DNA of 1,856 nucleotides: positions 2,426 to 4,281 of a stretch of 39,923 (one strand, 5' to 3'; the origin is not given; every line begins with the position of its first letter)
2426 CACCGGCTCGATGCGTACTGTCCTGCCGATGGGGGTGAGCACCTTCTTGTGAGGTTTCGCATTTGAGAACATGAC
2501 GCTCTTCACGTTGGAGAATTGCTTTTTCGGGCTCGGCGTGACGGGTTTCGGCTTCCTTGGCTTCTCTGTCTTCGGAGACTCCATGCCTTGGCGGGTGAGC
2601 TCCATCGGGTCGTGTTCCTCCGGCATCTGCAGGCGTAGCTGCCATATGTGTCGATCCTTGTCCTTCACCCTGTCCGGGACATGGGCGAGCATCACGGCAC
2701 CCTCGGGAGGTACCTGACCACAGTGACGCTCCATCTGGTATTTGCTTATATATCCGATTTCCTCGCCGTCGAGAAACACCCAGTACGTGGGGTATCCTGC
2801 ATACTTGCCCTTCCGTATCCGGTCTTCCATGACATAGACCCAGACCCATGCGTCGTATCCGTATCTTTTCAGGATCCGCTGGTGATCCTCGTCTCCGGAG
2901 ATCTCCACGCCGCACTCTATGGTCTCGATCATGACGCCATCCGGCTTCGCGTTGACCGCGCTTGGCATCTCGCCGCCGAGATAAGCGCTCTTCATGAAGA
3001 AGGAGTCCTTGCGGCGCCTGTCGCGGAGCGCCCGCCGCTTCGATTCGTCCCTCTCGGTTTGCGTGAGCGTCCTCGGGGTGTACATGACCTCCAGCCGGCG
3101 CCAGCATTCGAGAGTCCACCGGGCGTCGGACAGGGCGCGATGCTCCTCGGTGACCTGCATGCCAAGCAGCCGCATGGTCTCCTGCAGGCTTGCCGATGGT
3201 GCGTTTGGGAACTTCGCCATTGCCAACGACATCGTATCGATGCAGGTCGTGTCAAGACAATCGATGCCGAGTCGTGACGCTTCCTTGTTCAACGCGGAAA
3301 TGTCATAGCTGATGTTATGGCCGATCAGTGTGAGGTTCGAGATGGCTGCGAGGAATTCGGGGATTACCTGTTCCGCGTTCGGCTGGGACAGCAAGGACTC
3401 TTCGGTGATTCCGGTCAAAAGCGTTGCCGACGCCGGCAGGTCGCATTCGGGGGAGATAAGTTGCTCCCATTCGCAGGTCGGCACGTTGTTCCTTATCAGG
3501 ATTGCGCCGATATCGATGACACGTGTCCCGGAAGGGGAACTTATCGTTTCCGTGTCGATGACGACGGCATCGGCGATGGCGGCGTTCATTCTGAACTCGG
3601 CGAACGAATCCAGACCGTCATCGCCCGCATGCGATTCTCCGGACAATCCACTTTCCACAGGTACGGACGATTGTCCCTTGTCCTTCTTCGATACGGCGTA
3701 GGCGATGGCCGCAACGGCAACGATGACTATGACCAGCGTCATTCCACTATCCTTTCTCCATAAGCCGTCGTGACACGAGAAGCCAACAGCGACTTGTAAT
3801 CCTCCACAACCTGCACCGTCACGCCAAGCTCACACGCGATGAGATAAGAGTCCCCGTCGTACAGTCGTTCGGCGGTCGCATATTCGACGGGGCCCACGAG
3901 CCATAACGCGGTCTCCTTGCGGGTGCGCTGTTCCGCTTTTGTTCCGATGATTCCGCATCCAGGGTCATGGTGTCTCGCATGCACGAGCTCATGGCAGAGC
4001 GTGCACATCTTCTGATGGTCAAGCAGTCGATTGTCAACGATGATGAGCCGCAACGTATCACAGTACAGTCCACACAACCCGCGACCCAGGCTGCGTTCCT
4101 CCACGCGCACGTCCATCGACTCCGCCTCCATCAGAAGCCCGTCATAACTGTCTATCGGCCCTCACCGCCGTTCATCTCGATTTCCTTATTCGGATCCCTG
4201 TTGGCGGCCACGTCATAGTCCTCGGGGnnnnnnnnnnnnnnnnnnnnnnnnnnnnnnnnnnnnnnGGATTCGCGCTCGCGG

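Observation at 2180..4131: ImmA-like metalloprotease translationally coupled to a membrane-anchored DnaQ-type exonuclease with an uncharacterised C-terminal half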

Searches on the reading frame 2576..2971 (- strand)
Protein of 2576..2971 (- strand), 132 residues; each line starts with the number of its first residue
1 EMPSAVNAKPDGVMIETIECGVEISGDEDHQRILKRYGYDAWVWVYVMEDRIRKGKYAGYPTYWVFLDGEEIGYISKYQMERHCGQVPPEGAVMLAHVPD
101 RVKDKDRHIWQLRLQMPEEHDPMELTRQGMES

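Call 32: search_solved_structures(query=A4, max_evalue=10, show_alignments=3)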
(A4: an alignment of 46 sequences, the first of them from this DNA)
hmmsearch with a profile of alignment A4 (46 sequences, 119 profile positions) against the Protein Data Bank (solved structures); distinct sequences matched with E-value up to 10: 5.
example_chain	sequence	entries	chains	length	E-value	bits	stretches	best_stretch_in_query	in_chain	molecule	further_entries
5jqc_A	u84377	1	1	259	0.031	17.2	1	48-79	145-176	Lmo1076 protein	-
6ftf_B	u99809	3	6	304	0.3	14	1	33-100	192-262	Protein kinase A regulatory subunit, putative | Protein kinase A regulatory subunit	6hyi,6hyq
2n8p_A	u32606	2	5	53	0.47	13.4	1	31-64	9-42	Lacticin Q | D-Lacticin Q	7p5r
24yw_U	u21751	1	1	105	1.1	12.3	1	48-93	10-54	Large ribosomal subunit protein uL24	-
2wqh_A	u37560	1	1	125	5.6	9.9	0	28-58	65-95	CTPR3Y3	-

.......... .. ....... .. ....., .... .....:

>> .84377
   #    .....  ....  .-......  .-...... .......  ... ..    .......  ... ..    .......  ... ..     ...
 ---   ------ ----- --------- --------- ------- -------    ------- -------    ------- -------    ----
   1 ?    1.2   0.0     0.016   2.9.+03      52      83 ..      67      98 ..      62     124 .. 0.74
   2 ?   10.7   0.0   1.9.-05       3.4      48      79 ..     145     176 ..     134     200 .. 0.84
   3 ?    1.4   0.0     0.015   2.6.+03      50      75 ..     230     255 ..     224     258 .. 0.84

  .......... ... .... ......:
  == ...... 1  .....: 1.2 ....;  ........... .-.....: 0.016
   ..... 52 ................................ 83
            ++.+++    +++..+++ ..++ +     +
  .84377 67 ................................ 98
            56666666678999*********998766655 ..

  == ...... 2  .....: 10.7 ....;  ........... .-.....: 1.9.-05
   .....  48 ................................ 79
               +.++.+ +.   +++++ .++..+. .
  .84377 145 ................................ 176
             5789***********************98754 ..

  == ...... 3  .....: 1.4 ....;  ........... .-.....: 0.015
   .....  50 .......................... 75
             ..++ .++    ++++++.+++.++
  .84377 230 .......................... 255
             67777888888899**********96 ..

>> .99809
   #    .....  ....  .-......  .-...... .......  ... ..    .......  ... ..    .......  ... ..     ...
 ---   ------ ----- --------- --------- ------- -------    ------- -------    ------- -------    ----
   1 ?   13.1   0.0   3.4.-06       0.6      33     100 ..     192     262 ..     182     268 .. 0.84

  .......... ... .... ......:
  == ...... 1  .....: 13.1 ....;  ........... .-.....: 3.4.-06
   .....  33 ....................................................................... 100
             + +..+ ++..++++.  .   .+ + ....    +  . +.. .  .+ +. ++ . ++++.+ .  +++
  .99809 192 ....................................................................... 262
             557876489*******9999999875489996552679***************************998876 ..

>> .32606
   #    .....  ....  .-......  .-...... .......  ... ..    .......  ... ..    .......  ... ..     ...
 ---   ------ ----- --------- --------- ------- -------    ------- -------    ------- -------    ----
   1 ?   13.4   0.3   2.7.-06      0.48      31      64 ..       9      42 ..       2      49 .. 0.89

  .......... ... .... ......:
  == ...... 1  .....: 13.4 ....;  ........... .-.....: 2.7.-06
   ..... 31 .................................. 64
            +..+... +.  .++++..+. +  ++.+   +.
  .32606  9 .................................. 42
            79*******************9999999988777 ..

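Call 33: search_protein_families(library=pfam, alignment_id=A4, max_evalue=1)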
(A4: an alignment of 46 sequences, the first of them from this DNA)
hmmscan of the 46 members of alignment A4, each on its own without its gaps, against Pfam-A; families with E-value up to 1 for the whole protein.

A. member 1, seq(132 aa): 0 families

B. families by the number of members that match (of 46 scanned): 11 families
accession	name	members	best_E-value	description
PF08778.15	HIF-1a_CTAD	2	0.016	HIF-1 alpha C terminal transactivation domain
PF08669.17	GCV_T_C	2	0.063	Glycine cleavage T-protein C-terminal barrel domain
PF16760.10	CBM53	1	0.026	Starch/carbohydrate-binding module (family 53)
PF04059.18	RRM_2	1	0.1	RNA recognition motif 2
PF21470.2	BppU-like_C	1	0.14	Minor structural protein 5-like, C-terminal domain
PF22820.2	TcaA_3rd_4th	1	0.17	TcaA protein 3rd/4th domain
PF21467.3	BetaGal_gal-bd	1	0.18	Beta-galactosidase, galactose-binding domain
PF12812.13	PDZ_1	1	0.18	PDZ-like domain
PF08800.15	BT4734-like_N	1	0.18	BT4734-like, N-terminal domain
PF03072.19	DUF237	1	0.21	Domain of unknown function (DUF237)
PF15203.11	TMEM95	1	0.23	TMEM95 family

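Call 35: predict_structure(alignment_id=A4)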
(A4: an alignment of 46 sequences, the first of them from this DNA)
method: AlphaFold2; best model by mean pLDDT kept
length: 132 residues; sequences in the alignment: 46
mean_pLDDT: 96.1   pTM: 0.89
mean pLDDT of the five models: 96.1, 96.0, 95.6, 95.4, 95.2
residues with pLDDT >= 90: 125; 70-90: 3; 50-70: 4; < 50: 0
segments of 3 or more residues with pLDDT < 50: none
pLDDT, mean of each block of 10 residues (from residue 1): 94 95 98 98 98 97 98 98 98 98 98 98 88 59
secondary structure, 60 per line:
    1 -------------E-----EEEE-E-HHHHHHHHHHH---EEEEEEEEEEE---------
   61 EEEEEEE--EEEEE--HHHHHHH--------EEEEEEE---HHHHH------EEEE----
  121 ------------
elements in order: E20-23 H27-37 E41-51 E61-67 E70-74 H77-83 E92-98 H102-106 E113-116

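Call 38: fold_search(model_id=the predicted structure, library=pdb)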
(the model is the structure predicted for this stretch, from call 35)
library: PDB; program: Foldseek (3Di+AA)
matches with E <= 10: 240; with E <= 0.001: 0
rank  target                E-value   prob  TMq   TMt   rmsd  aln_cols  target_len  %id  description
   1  6kcs_A                1.6e-01  0.38  0.29  0.32   7.0       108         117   12  Crystal structure of HIRAN domain of HLTF in complex with duplex DNA (released 2020-06-10)
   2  4s0n_B                2.7e-01  0.33  0.31  0.32   6.9       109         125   12  Crystal Structure of HLTF HIRAN Domain bound to DNA (released 2015-05-27)
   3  4s0n_D                4.4e-01  0.33  0.33  0.34   6.2       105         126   12  Crystal Structure of HLTF HIRAN Domain bound to DNA (released 2015-05-27)
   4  1oa8_D                5.9e-01  0.07  0.19  0.19  14.9       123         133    7  AXH domain of human spinocerebellar ataxin-1 (released 2003-11-06)
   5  4xzg_C                8.7e-01  0.25  0.33  0.36   6.2       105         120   12  Crystal structure of HIRAN domain of human HLTF (released 2015-04-15)
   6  6imj_B                1.0e+00  0.15  0.29  0.12   7.3       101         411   11  The crystal structure of Se-AsfvLIG:DNA complex (released 2019-02-27)
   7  6imj_A                1.2e+00  0.14  0.29  0.13   7.3       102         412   10  The crystal structure of Se-AsfvLIG:DNA complex (released 2019-02-27)
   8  3bu2_A                1.3e+00  0.13  0.30  0.22  12.2       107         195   11  Crystal structure of a tRNA-binding protein from Staphylococcus saprophyticus subsp. saprophyticus. Northeast Structur (released 2008-01-22)
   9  4pn1_C                1.3e+00  0.02  0.13  0.08  15.1       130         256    7  Structure of S. pombe Pct1 RNA triphosphatase in complex with the Spt5 CTD (released 2014-11-12)
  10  3typ_B                1.5e+00  0.03  0.19  0.18  17.8       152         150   11  The crystal structure of the inorganic triphosphatase NE1496 (released 2012-05-09)
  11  8q66_B                1.8e+00  0.11  0.30  0.19   7.5       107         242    9  Crystal Structure of the C. elegans MUT-7 MUT-8 CTD complex (released 2024-03-06)
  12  7d8s_D                1.8e+00  0.06  0.22  0.18  15.0       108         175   10  MITF bHLHLZ apo structure (released 2021-10-13)
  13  1gm5_A                1.9e+00  0.07  0.26  0.07  10.0       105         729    8  Structure of RecG bound to three-way DNA junction (released 2001-10-03)
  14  9m37_A                1.9e+00  0.03  0.20  0.10  14.9       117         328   13  Crystal structure of the DgpA2 protein from P581a bound to homoorientin (released 2026-03-04)
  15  4hz0_A                2.0e+00  0.04  0.14  0.10  11.6        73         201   12  Pyrrolopyrimidine inhibitors of dna gyrase b and topoisomerase iv, part i: structure guided discovery and optimization (released 2013-02-13)
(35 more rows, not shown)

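Call 58: fold_search(model_id=the predicted structure, library=viral)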
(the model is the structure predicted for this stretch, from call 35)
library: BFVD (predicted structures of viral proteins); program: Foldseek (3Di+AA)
matches with E <= 10: 489; with E <= 0.001: 1
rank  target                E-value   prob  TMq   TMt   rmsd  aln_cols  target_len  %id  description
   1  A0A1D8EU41            1.3e-04  1.00  0.60  0.17   4.4       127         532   10  DNA binding domain protein [Propionibacterium phage E6]
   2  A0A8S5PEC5            4.8e-03  1.00  0.43  0.32   5.3       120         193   14  Glycine rich protein family [Siphoviridae sp. ct0UO21]
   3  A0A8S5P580            1.2e-01  0.80  0.39  0.15   5.2       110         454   17  DNA polymerase III subunit alpha [Siphoviridae sp. ct3yx7]
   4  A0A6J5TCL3            1.3e-01  0.33  0.27  0.18   8.5       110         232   14  Uncharacterized protein [uncultured Caudovirales phage]
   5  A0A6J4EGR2            1.7e-01  0.54  0.36  0.37   5.8       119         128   11  (no name in the UniProt tables at hand)
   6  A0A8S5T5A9            1.7e-01  0.28  0.32  0.13  19.5       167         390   12  DUF4236 domain-containing protein [Myoviridae sp. ct6eX13]
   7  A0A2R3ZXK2            1.7e-01  0.13  0.19  0.21  13.4        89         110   11  Uncharacterized protein [Staphylococcus phage phiSA_BS2]
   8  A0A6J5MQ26            3.1e-01  0.25  0.33  0.35   9.3       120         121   10  Uncharacterized protein [uncultured Caudovirales phage]
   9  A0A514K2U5            3.7e-01  0.10  0.24  0.26  13.7       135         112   12  Uncharacterized protein [Nitrosopumilus spindle-shaped virus]
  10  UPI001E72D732         4.3e-01  0.28  0.31  0.35  14.2       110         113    8  (no name look-up for this kind of identifier)
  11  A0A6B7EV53            6.1e-01  0.23  0.32  0.37   5.9        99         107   11  (no name in the UniProt tables at hand)
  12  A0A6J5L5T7            6.1e-01  0.16  0.26  0.18   7.5        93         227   15  Uncharacterized protein [uncultured Caudovirales phage]
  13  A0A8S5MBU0            6.1e-01  0.15  0.34  0.24  10.7       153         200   12  Uncharacterized protein [Myoviridae sp. ct9Fw19]
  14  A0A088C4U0            6.4e-01  0.28  0.37  0.38   9.0       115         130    7  (no name in the UniProt tables at hand)
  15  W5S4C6                6.4e-01  0.06  0.16  0.22  13.6       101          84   14  Uncharacterized protein [Pithovirus sibericum]
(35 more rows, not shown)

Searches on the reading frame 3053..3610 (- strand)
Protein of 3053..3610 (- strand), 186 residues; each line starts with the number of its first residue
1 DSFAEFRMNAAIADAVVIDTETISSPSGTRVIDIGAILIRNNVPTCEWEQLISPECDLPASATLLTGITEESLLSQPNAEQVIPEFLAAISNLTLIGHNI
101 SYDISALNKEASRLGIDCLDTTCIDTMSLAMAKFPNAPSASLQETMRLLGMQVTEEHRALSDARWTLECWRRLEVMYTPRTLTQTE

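Call 55: search_solved_structures(query=window:3053-3610:-, max_evalue=0.001, show_alignments=2)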
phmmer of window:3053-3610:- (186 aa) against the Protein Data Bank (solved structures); distinct sequences matched with E-value up to 0.001: 10.
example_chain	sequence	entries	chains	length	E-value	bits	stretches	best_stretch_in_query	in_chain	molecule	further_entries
2p1j_A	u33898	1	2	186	3.7e-19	72.4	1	13-174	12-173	DNA polymerase III polC-type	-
8h18_A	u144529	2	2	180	1.4e-15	60.8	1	16-166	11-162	DnaQ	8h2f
8zef_A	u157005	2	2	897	1.4e-11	47.8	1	13-167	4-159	3'-5' exonuclease DinG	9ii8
9qpc_A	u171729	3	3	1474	2e-10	44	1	29-166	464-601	DNA polymerase III PolC-type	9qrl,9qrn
8fyc_K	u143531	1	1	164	1.3e-09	41.4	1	16-169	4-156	DEDDh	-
1j53_A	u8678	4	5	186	3.8e-09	39.9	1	8-137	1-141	DNA polymerase III, epsilon chain | DNA polymerase III epsilon subunit | DNA POLYMERASE III SUBUNIT EPSILON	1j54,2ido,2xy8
2gui_A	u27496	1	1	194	4e-09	39.8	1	8-138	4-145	DNA polymerase III epsilon subunit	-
8fy9_A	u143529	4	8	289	4.4e-09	39.7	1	16-165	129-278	Cas2-DEDDh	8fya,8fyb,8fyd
5fku_D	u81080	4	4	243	8.2e-09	38.8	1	8-137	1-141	DNA POLYMERASE III SUBUNIT EPSILON | DNA POLYMERASE III EPSILON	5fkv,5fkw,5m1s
1wlj_A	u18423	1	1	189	0.00037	23.6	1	47-172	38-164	interferon stimulated gene 20kDa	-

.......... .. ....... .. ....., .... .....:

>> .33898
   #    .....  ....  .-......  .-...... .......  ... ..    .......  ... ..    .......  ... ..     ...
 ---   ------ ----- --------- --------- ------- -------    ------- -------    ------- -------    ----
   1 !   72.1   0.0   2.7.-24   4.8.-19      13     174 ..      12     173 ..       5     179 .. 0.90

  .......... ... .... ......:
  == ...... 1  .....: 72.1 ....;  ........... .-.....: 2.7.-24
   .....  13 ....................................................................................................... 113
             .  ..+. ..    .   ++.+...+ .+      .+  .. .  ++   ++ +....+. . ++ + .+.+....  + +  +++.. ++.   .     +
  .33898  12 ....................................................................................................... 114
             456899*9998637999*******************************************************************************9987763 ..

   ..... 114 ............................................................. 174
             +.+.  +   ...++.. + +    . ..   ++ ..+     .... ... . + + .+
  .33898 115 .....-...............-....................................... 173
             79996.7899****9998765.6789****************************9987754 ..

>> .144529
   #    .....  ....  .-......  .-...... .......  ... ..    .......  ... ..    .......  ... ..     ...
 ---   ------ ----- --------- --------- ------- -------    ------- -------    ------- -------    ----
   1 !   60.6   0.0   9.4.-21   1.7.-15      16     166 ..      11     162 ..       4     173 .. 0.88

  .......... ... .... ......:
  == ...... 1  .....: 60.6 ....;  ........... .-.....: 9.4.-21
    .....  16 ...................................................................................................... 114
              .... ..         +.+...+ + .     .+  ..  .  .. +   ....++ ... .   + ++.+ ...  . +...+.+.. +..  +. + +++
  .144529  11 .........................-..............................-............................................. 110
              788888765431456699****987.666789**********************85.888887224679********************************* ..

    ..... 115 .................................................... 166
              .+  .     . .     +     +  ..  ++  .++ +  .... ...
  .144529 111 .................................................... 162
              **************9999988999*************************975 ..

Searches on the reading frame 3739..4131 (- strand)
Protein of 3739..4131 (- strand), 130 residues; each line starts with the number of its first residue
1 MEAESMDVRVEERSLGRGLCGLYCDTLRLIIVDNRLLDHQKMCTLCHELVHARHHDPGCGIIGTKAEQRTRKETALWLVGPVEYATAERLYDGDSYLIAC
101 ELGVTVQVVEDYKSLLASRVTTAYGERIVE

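Call 3: search_protein_families(library=pfam, proteins=[window:3739-4131:-], max_evalue=0.01)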
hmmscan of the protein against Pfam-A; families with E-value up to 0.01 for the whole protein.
window:3739-4131:- (130 aa): 2 families
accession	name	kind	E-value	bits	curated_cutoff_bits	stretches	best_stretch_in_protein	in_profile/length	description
PF06114.19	Peptidase_M78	-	2.5e-05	24.5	22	1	3-109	1-118/123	IrrE N-terminal-like domain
PF20573.4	DUF6782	-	0.0047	16.7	27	1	18-56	67-105/241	Putative metallopeptidase family (DUF6782)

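Call 4: search_protein_families(library=phrogs, proteins=[window:3739-4131:-], max_evalue=0.01)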
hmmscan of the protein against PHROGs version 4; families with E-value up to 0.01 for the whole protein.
window:3739-4131:- (130 aa): 2 families
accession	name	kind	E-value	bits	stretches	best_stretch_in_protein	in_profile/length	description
phrog_87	-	other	1.6e-12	48.6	1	2-112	46-160/227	metallo-protease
phrog_1233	-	unknown function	0.0026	17.9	1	6-55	17-75/306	-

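Call 6: search_protein_families(library=padloc, proteins=[window:3739-4131:-], max_evalue=0.01)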
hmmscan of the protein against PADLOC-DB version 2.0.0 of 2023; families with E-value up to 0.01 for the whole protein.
window:3739-4131:- (130 aa): 0 families

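Call 7: search_protein_families(library=ncbifam, proteins=[window:3739-4131:-], max_evalue=0.01)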
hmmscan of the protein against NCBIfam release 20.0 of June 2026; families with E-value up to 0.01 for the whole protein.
window:3739-4131:- (130 aa): 1 family
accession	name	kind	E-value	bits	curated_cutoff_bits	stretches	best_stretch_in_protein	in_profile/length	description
NF041347.1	XopG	subfamily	0.0043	17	150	1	39-68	131-158/201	XopG/HopH/AvrPtoH family type III secretion system effector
